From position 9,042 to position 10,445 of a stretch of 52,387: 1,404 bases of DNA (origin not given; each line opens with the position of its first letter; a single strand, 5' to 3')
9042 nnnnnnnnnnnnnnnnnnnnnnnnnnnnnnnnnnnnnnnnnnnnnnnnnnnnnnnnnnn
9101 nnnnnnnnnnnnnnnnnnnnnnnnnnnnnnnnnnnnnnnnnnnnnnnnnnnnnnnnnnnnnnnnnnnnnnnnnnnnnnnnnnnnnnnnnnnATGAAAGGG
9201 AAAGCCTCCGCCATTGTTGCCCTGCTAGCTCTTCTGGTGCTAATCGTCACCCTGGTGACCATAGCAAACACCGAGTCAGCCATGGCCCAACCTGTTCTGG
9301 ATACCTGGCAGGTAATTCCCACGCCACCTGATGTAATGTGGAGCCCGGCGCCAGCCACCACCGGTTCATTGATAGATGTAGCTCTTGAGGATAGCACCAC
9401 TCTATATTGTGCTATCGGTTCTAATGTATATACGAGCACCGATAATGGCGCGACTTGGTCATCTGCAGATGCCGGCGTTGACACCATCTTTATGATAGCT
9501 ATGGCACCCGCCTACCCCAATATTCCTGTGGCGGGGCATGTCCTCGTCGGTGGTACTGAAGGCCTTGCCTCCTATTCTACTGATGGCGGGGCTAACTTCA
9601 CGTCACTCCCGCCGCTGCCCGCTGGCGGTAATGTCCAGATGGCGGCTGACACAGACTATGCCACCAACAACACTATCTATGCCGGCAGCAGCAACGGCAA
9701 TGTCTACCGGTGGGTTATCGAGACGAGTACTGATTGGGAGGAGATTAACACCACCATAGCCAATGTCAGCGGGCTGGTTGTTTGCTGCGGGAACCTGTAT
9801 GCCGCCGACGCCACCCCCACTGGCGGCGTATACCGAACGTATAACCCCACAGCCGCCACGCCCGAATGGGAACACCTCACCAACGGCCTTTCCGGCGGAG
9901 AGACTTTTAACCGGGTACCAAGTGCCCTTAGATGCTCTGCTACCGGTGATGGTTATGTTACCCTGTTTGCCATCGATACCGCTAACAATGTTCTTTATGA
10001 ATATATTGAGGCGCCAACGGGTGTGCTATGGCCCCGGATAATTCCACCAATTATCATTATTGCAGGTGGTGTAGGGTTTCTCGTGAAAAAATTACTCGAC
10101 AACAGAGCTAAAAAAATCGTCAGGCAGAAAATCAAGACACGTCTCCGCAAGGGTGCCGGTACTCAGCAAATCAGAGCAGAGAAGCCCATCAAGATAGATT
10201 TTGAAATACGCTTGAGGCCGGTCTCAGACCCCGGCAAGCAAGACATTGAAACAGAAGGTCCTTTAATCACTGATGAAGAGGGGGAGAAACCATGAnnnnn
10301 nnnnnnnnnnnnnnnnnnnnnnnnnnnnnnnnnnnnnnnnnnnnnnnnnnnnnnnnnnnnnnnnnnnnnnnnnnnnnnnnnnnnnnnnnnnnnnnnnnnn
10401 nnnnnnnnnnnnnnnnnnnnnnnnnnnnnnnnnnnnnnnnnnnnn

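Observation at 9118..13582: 62-bp promoter/leader duplicated in inverted orientation in front of two convergent operons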

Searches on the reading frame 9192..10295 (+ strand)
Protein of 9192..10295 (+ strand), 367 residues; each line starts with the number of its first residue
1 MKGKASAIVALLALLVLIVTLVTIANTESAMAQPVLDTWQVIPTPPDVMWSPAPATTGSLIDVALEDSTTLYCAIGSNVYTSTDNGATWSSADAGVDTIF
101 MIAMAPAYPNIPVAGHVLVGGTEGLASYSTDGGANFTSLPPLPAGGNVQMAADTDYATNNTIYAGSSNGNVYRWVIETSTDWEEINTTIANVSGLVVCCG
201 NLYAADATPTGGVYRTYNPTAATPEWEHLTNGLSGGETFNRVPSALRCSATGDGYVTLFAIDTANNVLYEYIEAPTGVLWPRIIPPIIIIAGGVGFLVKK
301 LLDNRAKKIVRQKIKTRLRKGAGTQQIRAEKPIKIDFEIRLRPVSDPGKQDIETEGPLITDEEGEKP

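Call 7: search_protein_families(library=pfam, proteins=[window:9192-10295:+], max_evalue=0.01)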
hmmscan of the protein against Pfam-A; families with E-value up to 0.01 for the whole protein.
window:9192-10295:+ (367 aa): 1 family
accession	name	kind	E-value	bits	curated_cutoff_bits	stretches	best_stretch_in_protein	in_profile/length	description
PF02012.26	BNR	-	0.0026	17.9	27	0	80-90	1-11/12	BNR/Asp-box repeat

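Call 11: search_protein_families(library=ncbifam, proteins=[window:9192-10295:+], max_evalue=0.1)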
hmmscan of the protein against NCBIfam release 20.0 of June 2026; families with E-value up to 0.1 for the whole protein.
window:9192-10295:+ (367 aa): 2 families
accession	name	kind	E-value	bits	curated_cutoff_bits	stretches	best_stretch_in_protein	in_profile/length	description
NF045728.1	glycosyl_F510_1955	equivalog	3.2e-08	33.2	175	1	69-189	105-217/246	F510_1955 family glycosylhydrolase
NF053688.1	BamI_Bacteroidota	equivalog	0.087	12.1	370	0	77-94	381-398/452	BamI family beta-barrel-assembly machinery protein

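Call 60: search_protein_families(library=padloc, proteins=[window:9192-10295:+], max_evalue=0.01)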
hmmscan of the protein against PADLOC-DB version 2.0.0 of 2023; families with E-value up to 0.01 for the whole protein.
window:9192-10295:+ (367 aa): 0 families

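Call 67: find_homologous_proteins(query=window:9192-10295:+, max_evalue=0.00001)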
Query window:9192-10295:+ (367 aa): 28 proteins with E <= 0.00001 among 8000 candidates.
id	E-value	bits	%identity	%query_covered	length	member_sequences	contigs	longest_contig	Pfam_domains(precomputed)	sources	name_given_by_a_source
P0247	5.3e-242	820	100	100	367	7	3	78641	-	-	-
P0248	1.4e-166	572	71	100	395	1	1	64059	-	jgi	jgi:hypothetical protein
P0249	3.4e-106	374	56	67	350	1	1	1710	-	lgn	-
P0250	1.0e-10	59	36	30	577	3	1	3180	PF25852.1,PF14870.13,PF02012.27,PF15902.13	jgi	-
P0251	1.3e-10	59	32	29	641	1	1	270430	PF25852.1,PF14870.13,PF02012.27,PF15902.13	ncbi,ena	-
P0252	1.2e-9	56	28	32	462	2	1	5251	PF25852.1,PF02012.27,PF15902.13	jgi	jgi:hypothetical protein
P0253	3.0e-9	55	31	42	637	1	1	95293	PF15899.12,PF25852.1,PF24316.2,PF14870.13,PF21471.4,PF02012.27,PF15902.13,PF13088.13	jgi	jgi:photosystem II stability/assembly factor-like uncharacterized protein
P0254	1.5e-8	52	37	16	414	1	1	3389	PF25852.1,PF14870.13,PF02012.27,PF15902.13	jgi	jgi:photosystem II stability/assembly factor-like uncharacterized protein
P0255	1.9e-8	52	32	34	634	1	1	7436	PF25852.1,PF14870.13,PF13810.13,PF02012.27,PF15902.13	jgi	jgi:photosystem II stability/assembly factor-like uncharacterized protein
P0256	5.7e-8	50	31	29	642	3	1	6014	PF25852.1,PF14870.13,PF02012.27,PF15902.13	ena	-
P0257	1.3e-7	49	37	33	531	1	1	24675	PF00801.27,PF02012.27,PF15902.13,PF18911.7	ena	-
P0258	1.5e-7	49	29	56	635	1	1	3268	PF25852.1,PF14870.13,PF02012.27,PF15902.13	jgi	jgi:photosystem II stability/assembly factor-like uncharacterized protein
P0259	2.6e-7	48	28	46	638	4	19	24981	PF25852.1,PF14870.13,PF02012.27,PF15902.13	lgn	-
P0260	3.5e-7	48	25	44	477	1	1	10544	PF25852.1,PF14870.13,PF02012.27,PF15902.13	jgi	jgi:photosystem II stability/assembly factor-like uncharacterized protein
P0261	3.6e-7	48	25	46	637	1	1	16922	PF15899.12,PF25852.1,PF14870.13,PF02012.27,PF15902.13,PF13088.13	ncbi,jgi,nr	ncbi:MAG TPA: hypothetical protein VH394_00590 [Thermoanaerobaculia bacterium]|jgi:photosystem II st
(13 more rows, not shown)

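Call 70: list_cluster_members(proteins=[P0247, P0121, P0122])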
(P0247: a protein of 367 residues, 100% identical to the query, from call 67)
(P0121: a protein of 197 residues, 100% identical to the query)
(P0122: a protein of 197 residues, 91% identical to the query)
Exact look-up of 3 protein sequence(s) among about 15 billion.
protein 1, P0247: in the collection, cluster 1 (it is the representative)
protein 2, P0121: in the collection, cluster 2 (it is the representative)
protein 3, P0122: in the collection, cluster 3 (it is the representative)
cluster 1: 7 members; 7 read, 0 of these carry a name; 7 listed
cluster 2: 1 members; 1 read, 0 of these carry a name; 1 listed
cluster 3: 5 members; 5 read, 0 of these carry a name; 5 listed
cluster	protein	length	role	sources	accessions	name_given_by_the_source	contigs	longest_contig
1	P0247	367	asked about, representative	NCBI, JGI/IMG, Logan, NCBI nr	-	-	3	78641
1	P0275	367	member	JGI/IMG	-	-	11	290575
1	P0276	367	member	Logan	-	-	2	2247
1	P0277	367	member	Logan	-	-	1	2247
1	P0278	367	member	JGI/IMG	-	-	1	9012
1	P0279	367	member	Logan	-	-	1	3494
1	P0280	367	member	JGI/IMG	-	-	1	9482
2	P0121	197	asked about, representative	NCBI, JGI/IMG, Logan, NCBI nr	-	-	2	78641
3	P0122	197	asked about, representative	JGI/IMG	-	-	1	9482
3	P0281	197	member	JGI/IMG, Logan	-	-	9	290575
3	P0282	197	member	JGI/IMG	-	-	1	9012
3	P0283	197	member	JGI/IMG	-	-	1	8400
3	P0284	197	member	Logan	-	-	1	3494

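Call 71: find_encoding_contigs(protein=P0247, flank=10000, max_places=6)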
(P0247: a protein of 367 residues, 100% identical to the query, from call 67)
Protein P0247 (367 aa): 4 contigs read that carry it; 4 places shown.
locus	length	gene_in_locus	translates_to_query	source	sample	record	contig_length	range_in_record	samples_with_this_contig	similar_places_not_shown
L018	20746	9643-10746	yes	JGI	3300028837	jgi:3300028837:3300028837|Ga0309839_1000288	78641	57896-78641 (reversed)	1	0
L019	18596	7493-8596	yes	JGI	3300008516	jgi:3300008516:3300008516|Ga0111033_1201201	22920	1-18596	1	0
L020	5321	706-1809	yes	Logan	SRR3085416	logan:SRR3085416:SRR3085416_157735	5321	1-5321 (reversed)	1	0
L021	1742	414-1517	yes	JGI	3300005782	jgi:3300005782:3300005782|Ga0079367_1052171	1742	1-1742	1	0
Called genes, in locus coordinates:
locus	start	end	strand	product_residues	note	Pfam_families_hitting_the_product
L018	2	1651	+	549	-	?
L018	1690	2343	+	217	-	PF12225:DUF5981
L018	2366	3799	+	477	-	PF25323:6TM_PilS (faint), PF00512:HisKA, PF02518:HATPase_c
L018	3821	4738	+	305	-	PF02219:MTHFR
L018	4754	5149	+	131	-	PF00072:Response_reg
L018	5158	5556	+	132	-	PF00072:Response_reg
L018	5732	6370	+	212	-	PF04367:DUF502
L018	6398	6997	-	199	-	PF02887:PK_C (weak)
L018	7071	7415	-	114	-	PF13183:Fer4_8 (faint), PF12838:Fer4_7 (weak), PF14697:Fer4_21 (weak), PF00037:Fer4, PF12837:Fer4_6 (weak), PF13237:Fer4_10, PF12838:Fer4_7, PF13187:Fer4_9, +3 more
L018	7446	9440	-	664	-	PF00890:FAD_binding_2, PF01266:DAO (weak), PF07992:Pyr_redox_2 (faint), PF12831:FAD_oxidored (weak)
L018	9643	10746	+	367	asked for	-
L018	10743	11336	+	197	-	-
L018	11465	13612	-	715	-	PF02310:B12-binding (faint), PF04055:Radical_SAM, PF05402:PqqD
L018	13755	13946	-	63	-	-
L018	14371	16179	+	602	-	PF02730:AFOR_N, PF01314:AFOR_C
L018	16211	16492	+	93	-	PF02597:ThiS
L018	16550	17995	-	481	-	PF00135:COesterase, PF20434:BD-FAE (weak), PF07859:Abhydrolase_3 (faint), PF00135:COesterase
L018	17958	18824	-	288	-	PF00378:ECH_1, PF16113:ECH_2, PF00378:ECH_1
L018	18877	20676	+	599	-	PF01144:CoA_trans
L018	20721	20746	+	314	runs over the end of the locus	PF02515:CoA_transf_3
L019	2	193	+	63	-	?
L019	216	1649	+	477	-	PF25323:6TM_PilS (faint), PF00512:HisKA, PF02518:HATPase_c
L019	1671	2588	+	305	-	PF02219:MTHFR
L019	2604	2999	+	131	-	PF00072:Response_reg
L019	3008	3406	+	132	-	PF00072:Response_reg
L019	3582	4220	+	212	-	PF04367:DUF502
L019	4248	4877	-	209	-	PF02887:PK_C (weak)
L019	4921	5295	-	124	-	PF13183:Fer4_8 (faint), PF12838:Fer4_7 (weak), PF14697:Fer4_21 (weak), PF00037:Fer4, PF12837:Fer4_6 (weak), PF13237:Fer4_10, PF12838:Fer4_7, PF13187:Fer4_9, +3 more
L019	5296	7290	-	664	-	PF00890:FAD_binding_2, PF01266:DAO (weak), PF07992:Pyr_redox_2 (faint), PF12831:FAD_oxidored (weak)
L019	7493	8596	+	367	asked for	-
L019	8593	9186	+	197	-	-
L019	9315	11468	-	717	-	PF02310:B12-binding (faint), PF04055:Radical_SAM, PF05402:PqqD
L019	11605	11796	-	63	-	-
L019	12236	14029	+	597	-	PF02730:AFOR_N, PF01314:AFOR_C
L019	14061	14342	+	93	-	PF02597:ThiS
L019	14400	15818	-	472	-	PF00135:COesterase, PF20434:BD-FAE (weak), PF07859:Abhydrolase_3 (faint), PF00135:COesterase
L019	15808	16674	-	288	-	PF00378:ECH_1, PF16113:ECH_2, PF00378:ECH_1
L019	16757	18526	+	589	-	PF01144:CoA_trans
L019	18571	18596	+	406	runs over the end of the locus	PF02515:CoA_transf_3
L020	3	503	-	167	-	?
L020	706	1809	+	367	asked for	-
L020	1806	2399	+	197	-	-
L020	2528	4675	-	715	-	PF02310:B12-binding (faint), PF04055:Radical_SAM, PF05402:PqqD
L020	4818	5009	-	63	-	-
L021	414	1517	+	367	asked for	-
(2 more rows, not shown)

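Call 73: find_encoding_contigs(protein=P0283, flank=8000, max_places=4)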
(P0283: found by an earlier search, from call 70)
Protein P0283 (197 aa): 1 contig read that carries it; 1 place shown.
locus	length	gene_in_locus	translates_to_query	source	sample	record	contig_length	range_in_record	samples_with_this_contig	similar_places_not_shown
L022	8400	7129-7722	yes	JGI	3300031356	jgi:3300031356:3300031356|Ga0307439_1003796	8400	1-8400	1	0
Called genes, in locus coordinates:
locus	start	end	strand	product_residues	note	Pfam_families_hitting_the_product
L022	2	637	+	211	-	?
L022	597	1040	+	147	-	PF13581:HATPase_c_2 (faint), PF02518:HATPase_c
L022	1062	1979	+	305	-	PF02219:MTHFR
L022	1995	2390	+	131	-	PF00072:Response_reg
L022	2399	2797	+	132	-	PF00072:Response_reg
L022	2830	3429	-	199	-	PF02887:PK_C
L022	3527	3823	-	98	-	PF00037:Fer4 (faint), PF12838:Fer4_7 (weak)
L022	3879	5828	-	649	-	PF00890:FAD_binding_2, PF01134:GIDA (weak), PF01266:DAO, PF07992:Pyr_redox_2 (weak), PF12831:FAD_oxidored, PF13450:NAD_binding_8 (weak)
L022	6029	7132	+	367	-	-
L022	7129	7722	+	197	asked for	-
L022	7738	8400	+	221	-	?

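Call 74: find_encoding_contigs(protein=P0282, flank=8000, max_places=4)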
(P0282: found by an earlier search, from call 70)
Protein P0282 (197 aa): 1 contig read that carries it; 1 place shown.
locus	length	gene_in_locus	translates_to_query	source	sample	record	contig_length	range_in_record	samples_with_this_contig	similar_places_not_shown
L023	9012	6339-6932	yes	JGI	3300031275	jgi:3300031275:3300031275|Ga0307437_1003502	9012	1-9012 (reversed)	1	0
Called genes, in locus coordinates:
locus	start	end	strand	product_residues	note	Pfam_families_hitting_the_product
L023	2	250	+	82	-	?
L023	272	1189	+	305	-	PF02219:MTHFR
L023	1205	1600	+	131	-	PF00072:Response_reg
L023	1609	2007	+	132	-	PF00072:Response_reg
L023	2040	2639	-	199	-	PF02887:PK_C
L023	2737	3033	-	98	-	PF00037:Fer4 (faint), PF12838:Fer4_7 (weak)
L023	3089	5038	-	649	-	PF00890:FAD_binding_2, PF01134:GIDA (weak), PF01266:DAO, PF07992:Pyr_redox_2 (weak), PF12831:FAD_oxidored, PF13450:NAD_binding_8 (weak)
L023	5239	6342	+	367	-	-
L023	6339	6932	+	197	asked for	-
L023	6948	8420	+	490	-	-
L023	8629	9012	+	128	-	?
